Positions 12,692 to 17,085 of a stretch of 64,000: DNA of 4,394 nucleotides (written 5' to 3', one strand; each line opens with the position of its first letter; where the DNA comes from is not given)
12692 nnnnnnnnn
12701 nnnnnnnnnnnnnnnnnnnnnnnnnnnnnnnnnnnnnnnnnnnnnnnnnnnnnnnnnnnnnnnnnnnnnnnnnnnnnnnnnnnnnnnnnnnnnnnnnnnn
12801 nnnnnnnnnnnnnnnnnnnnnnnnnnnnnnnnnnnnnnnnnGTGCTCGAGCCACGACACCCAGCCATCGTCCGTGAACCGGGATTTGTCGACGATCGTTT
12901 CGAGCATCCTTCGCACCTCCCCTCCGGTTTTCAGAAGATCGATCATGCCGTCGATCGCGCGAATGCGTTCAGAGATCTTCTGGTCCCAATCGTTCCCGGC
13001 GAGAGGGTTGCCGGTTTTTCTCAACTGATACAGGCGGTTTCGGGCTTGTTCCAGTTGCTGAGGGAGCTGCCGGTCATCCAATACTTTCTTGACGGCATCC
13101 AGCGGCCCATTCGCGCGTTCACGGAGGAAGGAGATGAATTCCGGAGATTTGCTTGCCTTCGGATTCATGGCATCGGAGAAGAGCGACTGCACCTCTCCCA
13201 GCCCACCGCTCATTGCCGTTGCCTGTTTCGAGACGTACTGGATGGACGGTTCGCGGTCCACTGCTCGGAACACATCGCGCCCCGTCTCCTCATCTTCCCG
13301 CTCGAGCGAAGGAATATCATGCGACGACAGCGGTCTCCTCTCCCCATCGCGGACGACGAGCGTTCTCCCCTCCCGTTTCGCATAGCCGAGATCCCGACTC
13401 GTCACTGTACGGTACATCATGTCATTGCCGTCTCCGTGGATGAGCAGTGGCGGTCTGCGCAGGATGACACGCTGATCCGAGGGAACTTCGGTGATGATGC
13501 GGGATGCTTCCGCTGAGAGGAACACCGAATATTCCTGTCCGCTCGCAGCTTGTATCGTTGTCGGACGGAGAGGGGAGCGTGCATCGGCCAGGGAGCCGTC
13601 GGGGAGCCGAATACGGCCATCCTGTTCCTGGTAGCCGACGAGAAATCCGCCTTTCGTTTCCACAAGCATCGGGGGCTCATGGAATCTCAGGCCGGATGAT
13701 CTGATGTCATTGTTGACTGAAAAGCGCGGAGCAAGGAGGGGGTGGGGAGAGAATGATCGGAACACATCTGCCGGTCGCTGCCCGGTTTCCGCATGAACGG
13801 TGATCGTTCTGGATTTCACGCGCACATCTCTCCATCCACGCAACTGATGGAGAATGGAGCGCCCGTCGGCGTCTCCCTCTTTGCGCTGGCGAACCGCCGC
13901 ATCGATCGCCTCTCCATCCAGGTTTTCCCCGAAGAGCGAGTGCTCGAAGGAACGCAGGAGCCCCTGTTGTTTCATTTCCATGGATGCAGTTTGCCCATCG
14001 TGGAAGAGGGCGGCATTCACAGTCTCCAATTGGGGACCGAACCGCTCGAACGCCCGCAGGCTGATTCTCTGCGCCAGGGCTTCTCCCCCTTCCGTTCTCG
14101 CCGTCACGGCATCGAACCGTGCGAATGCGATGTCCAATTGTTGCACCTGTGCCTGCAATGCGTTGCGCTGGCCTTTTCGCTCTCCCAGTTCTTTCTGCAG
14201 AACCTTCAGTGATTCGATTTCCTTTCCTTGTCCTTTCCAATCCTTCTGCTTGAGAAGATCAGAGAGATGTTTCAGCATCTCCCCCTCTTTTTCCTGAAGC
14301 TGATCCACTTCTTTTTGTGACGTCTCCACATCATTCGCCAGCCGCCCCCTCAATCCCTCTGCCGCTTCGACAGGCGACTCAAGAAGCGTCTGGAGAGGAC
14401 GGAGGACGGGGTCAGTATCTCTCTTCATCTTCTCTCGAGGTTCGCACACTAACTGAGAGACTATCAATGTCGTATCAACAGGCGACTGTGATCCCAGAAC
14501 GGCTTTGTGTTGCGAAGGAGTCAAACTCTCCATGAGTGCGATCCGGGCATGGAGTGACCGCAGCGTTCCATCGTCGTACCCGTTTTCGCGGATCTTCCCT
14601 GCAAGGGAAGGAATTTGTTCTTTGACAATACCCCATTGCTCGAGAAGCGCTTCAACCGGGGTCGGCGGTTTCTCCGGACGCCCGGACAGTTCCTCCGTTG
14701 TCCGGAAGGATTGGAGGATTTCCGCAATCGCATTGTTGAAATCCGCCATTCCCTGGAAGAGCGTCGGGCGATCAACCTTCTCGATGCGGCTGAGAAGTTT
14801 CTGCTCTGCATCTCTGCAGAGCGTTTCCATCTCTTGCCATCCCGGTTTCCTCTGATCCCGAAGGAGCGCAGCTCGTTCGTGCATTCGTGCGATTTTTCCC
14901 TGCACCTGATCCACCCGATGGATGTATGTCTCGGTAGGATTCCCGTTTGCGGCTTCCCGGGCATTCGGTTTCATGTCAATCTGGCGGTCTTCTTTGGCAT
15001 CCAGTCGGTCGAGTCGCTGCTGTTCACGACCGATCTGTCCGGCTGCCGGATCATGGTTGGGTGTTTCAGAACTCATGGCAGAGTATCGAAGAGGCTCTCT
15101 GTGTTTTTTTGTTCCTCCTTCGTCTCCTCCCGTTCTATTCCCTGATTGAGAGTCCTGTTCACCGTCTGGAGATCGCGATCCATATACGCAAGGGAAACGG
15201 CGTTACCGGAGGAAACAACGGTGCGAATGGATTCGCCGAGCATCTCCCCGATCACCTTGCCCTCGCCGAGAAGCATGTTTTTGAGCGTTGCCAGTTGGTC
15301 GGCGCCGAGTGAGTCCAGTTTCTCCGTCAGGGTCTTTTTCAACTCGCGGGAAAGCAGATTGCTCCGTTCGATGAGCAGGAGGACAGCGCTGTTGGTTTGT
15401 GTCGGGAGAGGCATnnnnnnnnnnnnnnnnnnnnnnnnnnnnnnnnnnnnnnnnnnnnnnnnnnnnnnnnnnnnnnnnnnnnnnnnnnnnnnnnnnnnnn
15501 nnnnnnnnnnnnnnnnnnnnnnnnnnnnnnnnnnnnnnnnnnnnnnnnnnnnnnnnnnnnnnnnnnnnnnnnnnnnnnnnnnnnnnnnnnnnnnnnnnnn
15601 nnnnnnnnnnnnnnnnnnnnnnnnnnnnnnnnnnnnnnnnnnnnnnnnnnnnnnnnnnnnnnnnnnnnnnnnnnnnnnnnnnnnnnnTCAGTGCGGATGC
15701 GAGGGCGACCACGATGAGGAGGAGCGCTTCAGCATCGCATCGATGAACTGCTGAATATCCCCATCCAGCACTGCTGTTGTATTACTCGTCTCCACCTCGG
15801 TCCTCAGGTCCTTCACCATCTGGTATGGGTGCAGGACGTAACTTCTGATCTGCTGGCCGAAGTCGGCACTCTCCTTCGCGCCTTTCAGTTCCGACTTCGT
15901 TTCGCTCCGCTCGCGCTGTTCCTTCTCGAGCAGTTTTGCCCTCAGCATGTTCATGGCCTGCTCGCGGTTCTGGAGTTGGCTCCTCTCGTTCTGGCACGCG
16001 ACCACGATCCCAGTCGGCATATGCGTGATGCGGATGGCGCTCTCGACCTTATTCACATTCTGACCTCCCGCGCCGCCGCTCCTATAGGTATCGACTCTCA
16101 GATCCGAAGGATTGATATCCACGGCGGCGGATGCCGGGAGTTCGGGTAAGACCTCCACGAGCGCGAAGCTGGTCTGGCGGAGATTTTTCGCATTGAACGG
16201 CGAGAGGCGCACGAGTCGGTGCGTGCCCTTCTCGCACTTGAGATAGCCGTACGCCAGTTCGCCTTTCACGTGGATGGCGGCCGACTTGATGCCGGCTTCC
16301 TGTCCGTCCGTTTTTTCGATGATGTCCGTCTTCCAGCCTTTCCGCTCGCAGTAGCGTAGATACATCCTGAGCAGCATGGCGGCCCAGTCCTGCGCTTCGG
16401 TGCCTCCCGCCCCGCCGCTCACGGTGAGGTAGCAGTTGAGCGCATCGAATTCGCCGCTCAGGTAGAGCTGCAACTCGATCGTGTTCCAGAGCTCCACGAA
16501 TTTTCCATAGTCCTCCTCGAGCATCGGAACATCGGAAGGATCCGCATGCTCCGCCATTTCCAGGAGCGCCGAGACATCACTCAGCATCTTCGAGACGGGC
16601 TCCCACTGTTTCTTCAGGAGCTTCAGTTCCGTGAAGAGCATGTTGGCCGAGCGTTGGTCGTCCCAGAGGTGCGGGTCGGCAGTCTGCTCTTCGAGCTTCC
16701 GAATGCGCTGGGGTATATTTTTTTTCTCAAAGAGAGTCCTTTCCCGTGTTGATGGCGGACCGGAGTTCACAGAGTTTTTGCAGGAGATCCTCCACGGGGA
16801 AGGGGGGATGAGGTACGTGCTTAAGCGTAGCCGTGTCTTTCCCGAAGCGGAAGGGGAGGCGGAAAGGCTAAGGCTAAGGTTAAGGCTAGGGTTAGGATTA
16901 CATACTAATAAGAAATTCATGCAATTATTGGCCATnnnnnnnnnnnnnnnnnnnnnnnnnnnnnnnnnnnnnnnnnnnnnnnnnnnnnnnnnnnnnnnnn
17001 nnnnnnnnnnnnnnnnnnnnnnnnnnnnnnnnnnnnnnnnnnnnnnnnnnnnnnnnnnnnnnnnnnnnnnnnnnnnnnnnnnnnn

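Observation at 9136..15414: Three-gene coupled operon: small helical protein, 1700-aa zeta-kinase/Fic-like giant, SpoT-type HD hydrolase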

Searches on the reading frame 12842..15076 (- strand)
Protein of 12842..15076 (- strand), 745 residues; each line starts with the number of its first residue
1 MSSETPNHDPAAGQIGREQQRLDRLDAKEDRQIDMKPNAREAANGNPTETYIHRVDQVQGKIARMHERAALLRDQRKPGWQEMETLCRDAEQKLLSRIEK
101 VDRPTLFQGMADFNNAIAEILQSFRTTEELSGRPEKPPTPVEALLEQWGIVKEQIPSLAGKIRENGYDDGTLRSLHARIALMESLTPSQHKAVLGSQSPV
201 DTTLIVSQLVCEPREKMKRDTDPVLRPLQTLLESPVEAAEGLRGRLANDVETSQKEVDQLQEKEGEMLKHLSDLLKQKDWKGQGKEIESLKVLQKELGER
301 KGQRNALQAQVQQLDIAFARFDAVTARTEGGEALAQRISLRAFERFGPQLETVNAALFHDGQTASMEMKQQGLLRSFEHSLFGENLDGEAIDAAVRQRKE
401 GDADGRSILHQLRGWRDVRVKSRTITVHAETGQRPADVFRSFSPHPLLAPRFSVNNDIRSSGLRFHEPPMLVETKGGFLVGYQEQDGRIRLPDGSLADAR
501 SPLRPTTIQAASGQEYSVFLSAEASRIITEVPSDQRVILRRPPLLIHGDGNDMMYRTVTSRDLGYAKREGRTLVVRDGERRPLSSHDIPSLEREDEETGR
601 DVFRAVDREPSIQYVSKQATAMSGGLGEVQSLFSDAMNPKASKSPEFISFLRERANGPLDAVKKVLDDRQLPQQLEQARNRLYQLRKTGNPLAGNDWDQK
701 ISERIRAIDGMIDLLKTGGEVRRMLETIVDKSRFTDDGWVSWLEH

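Call 80: search_solved_structures(query=window:12842-15076:-, max_evalue=10)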
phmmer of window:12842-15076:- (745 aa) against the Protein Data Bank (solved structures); distinct sequences matched with E-value up to 10: 0.

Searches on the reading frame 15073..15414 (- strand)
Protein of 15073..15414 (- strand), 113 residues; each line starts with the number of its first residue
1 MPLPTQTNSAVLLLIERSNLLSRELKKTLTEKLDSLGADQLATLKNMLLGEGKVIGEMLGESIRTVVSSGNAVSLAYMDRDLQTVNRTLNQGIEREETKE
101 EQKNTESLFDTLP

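Call 4: search_protein_families(library=pfam, proteins=[window:15073-15414:-], max_evalue=0.1)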
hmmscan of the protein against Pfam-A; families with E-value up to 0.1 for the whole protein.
window:15073-15414:- (113 aa): 0 families

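Call 5: search_protein_families(library=ncbifam, proteins=[window:15073-15414:-], max_evalue=0.1)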
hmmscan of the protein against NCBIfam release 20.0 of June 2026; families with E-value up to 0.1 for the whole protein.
window:15073-15414:- (113 aa): 1 family
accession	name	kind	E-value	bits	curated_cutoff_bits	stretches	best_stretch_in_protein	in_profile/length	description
TIGR03286.1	methan_mark_15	hypoth_equivalog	0.058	12.4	455.75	1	10-79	126-191/404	methanogenesis marker 15 protein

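Call 6: search_protein_families(library=padloc, proteins=[window:15073-15414:-], max_evalue=0.1)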
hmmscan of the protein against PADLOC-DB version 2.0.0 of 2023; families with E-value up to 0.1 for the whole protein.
window:15073-15414:- (113 aa): 0 families

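Call 81: search_protein_families(library=phrogs, proteins=[window:15073-15414:-], max_evalue=0.01)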
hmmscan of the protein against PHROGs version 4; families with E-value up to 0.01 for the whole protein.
window:15073-15414:- (113 aa): 0 families

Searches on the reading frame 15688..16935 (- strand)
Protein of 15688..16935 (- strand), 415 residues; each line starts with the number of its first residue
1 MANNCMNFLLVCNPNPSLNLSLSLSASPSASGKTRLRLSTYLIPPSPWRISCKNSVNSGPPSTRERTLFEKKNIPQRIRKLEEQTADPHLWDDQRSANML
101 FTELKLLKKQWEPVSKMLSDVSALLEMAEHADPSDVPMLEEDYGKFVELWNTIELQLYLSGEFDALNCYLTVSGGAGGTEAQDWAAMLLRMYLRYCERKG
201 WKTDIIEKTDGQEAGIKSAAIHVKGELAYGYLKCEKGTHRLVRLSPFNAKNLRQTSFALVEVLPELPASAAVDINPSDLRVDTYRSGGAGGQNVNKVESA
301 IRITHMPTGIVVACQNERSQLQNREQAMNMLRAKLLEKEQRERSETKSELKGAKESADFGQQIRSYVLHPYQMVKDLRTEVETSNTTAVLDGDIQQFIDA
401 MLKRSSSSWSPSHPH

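Call 11: search_protein_families(library=pfam, proteins=[window:15688-16935:-], max_evalue=0.001)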
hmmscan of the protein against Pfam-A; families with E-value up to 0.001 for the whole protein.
window:15688-16935:- (415 aa): 2 families
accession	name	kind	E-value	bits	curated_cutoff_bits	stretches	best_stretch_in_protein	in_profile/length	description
PF03462.23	PCRF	-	1.3e-50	172.4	24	1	76-260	3-194/194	PCRF domain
PF00472.26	RF-1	-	3.2e-42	143.6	35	1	271-378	4-116/116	RF-1 domain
